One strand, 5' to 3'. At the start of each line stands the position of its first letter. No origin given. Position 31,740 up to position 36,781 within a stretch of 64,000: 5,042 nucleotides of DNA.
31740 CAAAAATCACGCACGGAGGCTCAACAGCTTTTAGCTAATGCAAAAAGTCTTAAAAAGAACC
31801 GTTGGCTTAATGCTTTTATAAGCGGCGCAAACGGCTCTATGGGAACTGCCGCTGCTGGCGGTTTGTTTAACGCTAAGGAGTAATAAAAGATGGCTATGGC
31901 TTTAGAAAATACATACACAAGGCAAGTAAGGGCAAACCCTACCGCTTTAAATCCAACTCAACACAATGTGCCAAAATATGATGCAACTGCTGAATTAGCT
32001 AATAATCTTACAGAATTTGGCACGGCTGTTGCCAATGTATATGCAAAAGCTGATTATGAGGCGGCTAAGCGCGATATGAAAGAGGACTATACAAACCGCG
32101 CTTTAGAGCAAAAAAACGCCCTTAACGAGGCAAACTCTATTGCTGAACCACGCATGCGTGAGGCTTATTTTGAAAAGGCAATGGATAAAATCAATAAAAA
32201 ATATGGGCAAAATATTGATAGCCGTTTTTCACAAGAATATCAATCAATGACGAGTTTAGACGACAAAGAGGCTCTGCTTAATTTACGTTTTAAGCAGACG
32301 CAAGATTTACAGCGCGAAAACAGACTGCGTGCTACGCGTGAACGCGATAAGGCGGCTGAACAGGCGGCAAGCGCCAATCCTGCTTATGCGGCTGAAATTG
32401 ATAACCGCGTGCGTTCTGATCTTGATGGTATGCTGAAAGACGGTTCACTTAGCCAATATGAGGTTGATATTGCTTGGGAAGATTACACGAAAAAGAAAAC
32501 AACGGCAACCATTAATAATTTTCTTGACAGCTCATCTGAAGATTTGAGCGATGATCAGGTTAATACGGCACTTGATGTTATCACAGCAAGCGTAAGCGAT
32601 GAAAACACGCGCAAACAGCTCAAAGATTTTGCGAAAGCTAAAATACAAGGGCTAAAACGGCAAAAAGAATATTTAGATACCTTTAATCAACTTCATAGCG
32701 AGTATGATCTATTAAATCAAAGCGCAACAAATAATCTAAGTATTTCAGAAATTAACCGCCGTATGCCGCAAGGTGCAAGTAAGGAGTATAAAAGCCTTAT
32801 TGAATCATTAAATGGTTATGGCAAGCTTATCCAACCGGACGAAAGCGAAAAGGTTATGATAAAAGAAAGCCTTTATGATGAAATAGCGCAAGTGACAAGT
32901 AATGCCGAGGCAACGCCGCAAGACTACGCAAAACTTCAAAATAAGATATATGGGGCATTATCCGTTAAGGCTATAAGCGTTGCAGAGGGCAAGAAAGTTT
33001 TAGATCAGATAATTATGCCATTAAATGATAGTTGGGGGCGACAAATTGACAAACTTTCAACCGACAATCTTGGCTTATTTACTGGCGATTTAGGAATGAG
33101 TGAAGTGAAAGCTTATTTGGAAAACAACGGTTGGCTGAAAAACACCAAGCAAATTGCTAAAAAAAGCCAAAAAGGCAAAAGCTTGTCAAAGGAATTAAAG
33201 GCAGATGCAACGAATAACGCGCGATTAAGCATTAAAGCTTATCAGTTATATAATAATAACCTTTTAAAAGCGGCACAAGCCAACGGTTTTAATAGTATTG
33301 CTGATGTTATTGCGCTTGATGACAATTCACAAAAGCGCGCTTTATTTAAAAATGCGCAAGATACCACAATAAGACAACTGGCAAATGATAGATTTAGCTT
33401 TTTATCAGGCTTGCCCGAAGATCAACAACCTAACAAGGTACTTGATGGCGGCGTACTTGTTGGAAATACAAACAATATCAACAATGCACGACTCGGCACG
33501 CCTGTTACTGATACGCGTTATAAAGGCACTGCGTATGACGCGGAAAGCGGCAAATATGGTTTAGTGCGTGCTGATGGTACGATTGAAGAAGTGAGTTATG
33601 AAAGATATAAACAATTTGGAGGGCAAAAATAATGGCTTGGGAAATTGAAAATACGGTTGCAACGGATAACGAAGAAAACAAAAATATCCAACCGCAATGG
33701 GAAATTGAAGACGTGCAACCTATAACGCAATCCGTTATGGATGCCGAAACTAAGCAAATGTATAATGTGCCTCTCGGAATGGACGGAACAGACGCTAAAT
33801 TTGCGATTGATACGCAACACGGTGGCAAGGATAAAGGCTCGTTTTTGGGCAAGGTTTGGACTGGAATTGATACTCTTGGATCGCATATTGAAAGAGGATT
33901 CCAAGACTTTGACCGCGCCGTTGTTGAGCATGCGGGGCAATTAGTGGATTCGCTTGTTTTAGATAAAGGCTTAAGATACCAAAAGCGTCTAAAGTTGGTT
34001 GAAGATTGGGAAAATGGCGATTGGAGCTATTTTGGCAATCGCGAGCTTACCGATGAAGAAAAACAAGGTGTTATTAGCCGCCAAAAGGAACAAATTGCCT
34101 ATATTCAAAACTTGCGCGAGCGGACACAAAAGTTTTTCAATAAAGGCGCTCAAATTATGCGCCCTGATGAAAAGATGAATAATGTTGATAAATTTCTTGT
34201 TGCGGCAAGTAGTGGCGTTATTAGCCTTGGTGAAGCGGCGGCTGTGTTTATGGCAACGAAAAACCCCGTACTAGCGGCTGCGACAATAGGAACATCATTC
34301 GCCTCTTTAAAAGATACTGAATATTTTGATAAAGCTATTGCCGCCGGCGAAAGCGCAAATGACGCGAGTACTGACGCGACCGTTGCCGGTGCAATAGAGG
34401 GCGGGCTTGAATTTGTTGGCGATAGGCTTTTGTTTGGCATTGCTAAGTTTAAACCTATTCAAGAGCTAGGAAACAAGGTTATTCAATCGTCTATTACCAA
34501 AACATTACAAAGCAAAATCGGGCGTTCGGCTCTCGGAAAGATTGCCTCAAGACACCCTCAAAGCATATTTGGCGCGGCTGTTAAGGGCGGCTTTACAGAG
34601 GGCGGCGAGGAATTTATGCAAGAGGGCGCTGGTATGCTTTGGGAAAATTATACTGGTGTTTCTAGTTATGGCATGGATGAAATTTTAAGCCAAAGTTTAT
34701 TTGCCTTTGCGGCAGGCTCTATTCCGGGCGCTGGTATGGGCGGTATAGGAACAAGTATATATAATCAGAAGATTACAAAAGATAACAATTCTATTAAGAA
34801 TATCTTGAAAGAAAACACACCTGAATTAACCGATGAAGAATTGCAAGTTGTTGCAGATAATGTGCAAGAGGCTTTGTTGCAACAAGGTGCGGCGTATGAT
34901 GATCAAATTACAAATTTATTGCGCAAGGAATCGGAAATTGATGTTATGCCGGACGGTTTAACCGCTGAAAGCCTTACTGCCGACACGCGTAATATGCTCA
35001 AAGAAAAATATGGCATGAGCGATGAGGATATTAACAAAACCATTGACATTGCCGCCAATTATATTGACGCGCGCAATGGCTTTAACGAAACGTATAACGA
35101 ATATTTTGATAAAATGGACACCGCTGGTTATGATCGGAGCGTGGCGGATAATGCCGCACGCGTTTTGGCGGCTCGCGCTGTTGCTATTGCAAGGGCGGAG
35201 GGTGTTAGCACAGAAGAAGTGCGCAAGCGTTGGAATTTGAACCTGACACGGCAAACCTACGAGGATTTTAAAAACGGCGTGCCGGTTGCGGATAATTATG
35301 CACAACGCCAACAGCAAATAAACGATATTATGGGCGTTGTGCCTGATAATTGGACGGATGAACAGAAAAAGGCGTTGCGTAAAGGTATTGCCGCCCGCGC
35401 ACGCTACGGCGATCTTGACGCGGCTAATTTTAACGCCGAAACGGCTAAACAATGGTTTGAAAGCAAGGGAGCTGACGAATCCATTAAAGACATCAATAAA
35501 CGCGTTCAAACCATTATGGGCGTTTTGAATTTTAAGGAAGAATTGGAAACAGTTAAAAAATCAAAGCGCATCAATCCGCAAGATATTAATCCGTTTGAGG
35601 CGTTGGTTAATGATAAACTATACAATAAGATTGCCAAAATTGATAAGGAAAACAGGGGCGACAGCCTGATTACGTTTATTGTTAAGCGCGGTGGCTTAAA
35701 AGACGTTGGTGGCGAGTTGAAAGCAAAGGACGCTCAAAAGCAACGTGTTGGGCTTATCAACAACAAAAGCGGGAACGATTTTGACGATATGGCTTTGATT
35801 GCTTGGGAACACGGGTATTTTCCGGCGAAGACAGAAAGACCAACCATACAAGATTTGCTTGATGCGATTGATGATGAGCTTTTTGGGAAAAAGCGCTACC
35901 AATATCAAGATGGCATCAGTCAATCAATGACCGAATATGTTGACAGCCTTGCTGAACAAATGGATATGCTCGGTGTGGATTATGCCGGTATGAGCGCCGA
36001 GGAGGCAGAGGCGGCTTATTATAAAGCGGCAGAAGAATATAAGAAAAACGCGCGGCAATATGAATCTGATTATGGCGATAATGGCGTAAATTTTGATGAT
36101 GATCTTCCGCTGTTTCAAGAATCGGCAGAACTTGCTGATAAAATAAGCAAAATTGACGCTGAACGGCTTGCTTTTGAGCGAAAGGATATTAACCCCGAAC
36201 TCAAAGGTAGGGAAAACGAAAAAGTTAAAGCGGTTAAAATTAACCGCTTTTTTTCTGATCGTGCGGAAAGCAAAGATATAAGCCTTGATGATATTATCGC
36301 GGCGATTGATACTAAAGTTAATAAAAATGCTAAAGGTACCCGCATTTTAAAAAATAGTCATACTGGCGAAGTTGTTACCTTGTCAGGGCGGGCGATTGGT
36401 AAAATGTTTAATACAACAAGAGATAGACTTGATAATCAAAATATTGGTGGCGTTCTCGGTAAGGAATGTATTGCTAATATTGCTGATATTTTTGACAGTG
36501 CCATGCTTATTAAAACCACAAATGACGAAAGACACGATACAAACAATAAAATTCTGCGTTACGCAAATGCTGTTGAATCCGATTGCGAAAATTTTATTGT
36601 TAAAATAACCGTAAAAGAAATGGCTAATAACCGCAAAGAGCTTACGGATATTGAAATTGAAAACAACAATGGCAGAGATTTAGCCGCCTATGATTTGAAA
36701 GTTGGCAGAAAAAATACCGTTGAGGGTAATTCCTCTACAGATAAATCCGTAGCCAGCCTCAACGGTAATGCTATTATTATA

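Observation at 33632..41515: A 2627-aa polyvalent virion protein with ADP-ribosyltransferase-like and zincin (HExxH) modules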

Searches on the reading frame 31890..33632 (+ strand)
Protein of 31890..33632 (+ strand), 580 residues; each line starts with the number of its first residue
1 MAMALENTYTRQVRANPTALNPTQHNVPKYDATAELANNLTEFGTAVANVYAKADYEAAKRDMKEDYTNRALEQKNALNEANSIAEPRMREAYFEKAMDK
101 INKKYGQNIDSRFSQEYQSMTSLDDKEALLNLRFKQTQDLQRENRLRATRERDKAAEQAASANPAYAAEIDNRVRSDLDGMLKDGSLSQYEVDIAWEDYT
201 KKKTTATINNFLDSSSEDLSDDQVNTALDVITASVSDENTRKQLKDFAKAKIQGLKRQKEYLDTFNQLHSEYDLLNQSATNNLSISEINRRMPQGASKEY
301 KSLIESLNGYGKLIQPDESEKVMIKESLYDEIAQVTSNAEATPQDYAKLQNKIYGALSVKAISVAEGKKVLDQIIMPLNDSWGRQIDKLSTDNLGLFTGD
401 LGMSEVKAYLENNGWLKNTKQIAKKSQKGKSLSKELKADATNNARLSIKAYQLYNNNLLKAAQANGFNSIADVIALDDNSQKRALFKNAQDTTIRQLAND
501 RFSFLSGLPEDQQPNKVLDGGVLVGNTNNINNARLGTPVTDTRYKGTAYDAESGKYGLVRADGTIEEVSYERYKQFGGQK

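Call 6: search_protein_families(library=phrogs, proteins=[window:31890-33632:+], max_evalue=0.001)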
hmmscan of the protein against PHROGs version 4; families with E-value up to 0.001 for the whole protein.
window:31890-33632:+ (580 aa): 0 families

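Call 7: search_protein_families(library=pfam, proteins=[window:31890-33632:+], max_evalue=0.01)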
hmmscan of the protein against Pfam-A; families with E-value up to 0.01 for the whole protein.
window:31890-33632:+ (580 aa): 0 families

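Call 84: search_protein_families(library=ncbifam, proteins=[window:31890-33632:+], max_evalue=0.01)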
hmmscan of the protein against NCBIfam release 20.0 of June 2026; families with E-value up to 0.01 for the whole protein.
window:31890-33632:+ (580 aa): 0 families

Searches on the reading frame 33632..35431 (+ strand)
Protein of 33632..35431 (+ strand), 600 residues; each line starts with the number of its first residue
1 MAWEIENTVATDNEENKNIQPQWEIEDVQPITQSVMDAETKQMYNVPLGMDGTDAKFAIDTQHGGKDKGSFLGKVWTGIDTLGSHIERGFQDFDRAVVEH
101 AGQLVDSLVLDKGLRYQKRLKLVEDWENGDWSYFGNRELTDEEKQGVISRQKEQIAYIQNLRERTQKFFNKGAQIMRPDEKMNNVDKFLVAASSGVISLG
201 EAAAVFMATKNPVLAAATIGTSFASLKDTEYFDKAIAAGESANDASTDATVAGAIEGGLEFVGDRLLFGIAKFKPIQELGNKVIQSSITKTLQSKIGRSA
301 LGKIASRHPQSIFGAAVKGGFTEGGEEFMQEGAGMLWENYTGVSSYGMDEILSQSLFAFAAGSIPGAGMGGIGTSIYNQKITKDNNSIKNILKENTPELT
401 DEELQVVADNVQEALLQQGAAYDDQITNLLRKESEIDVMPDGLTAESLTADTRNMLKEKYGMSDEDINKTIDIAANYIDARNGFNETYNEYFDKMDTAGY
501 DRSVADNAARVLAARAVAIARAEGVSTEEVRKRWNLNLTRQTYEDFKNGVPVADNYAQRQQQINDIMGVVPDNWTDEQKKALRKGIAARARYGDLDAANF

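Call 10: search_protein_families(library=pfam, proteins=[window:33632-35431:+], max_evalue=10)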
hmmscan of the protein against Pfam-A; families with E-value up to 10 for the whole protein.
window:33632-35431:+ (600 aa): 2 families
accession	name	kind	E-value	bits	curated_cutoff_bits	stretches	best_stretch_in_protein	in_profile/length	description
PF11490.13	DNA_pol3_a_NII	-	0.058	13.7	26.3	1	379-429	8-58/117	DNA polymerase III polC-type N-terminus II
PF19826.4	DUF6307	-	2.2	9.2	25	0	115-125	1-11/43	Family of unknown function (DUF6307)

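Call 45: search_dna_similar(collection=phages, mode=protein, query=window:33632-35266:+, max_evalue=0.001, max_rows=25)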
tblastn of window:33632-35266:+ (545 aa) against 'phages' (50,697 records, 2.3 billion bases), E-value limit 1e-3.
No match.

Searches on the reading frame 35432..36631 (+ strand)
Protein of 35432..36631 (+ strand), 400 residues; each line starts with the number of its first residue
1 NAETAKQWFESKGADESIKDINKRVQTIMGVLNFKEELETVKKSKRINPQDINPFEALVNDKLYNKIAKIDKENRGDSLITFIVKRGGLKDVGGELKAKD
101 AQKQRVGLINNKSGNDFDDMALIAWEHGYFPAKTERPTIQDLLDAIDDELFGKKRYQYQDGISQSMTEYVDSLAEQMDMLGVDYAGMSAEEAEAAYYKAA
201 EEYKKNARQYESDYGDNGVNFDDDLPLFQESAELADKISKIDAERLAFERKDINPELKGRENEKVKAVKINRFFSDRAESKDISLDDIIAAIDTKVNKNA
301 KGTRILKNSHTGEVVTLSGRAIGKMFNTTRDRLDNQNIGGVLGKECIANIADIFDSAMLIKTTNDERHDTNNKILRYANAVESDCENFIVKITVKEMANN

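Call 10: search_protein_families(library=pfam, proteins=[window:35432-36631:+], max_evalue=10)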
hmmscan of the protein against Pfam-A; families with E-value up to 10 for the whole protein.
window:35432-36631:+ (400 aa): 2 families
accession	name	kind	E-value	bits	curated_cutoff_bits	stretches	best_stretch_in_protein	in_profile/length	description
PF18798.6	LPD3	-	1.9e-10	41.4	27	1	290-399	8-109/114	Large polyvalent protein-associated domain 3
PF01997.21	Translin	-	0.097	13.1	25.9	1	133-173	48-87/205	Translin family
